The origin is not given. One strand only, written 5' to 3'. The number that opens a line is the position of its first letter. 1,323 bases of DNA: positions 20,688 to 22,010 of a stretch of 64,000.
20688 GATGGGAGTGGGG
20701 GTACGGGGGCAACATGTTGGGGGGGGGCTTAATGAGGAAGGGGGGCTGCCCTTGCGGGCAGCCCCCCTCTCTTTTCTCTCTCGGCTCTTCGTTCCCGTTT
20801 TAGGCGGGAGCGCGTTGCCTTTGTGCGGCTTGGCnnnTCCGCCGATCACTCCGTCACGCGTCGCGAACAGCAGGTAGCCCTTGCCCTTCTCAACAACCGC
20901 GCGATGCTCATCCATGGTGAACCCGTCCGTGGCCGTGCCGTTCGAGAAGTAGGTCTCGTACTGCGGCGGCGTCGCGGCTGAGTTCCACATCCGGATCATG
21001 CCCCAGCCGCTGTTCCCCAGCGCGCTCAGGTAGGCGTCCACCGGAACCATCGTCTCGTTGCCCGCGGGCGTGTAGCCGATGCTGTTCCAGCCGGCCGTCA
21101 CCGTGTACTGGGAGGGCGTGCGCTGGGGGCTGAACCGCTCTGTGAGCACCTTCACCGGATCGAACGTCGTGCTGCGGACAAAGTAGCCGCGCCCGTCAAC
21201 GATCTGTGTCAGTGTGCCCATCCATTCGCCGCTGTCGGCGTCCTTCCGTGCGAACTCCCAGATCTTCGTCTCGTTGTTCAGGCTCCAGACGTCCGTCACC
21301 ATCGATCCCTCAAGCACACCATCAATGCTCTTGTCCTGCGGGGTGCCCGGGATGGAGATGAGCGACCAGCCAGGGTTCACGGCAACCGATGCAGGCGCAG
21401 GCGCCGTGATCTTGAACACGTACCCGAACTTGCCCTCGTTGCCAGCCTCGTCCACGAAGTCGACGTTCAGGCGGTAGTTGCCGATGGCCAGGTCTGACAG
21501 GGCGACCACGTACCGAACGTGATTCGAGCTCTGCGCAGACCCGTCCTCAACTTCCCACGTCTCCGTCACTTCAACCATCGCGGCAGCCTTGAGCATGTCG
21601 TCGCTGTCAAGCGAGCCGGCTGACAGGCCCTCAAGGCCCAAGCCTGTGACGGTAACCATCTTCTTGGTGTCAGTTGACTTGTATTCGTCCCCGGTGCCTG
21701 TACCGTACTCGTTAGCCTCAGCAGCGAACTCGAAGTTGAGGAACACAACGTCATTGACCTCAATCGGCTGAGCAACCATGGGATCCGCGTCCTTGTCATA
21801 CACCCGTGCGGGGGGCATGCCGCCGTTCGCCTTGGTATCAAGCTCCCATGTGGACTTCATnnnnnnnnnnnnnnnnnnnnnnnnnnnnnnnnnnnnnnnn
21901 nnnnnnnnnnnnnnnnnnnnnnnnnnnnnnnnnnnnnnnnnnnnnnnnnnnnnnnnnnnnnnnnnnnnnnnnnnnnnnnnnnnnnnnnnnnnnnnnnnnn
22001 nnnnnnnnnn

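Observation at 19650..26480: Family of small XhlA-like coiled-coil/TM-anchor genes in repeat-rich arrays on both sides of a giant secreted-protein gene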

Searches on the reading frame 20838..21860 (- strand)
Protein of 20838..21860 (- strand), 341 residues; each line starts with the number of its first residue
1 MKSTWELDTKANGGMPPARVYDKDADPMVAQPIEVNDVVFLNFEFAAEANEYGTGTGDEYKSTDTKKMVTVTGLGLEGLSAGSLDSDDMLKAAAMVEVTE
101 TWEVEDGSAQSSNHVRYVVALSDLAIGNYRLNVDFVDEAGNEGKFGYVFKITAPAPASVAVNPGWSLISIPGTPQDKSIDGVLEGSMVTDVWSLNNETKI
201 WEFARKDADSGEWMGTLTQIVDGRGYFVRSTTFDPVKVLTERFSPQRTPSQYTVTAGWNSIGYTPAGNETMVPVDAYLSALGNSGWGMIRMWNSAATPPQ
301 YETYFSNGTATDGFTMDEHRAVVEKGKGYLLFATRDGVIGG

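Call 88: predict_structure(alignment_id=A7)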
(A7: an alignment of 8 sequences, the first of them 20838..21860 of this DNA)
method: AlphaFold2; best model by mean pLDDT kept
length: 341 residues; sequences in the alignment: 8
mean_pLDDT: 49.9   pTM: 0.37
mean pLDDT of the five models: 49.9, 48.3, 44.1, 42.2, 40.2
residues with pLDDT >= 90: 0; 70-90: 42; 50-70: 93; < 50: 206
segments of 3 or more residues with pLDDT < 50: 1-29, 36-42, 46-66, 84-96, 101-115, 154-164, 235-237, 239-341
pLDDT, mean of each block of 10 residues (from residue 1): 31 43 43 51 48 43 49 68 48 49 40 47 63 67 66 41 48 69 70 66 81 83 64 52 36 32 36 42 37 42 38 37 39 31 23
secondary structure, 60 per line:
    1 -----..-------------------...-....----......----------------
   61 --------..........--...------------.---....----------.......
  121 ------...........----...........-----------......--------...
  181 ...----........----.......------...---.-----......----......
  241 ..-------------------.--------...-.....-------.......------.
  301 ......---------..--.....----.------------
elements in order: E31-34 E39-44 E69-78 E100-103 E114-120 E127-137 E142-152 E164-169 H179-183 E188-195 E200-206 E213-215 E225-230 H235-242 E271-273 H275-279 E287-293 E300-306 E320-324
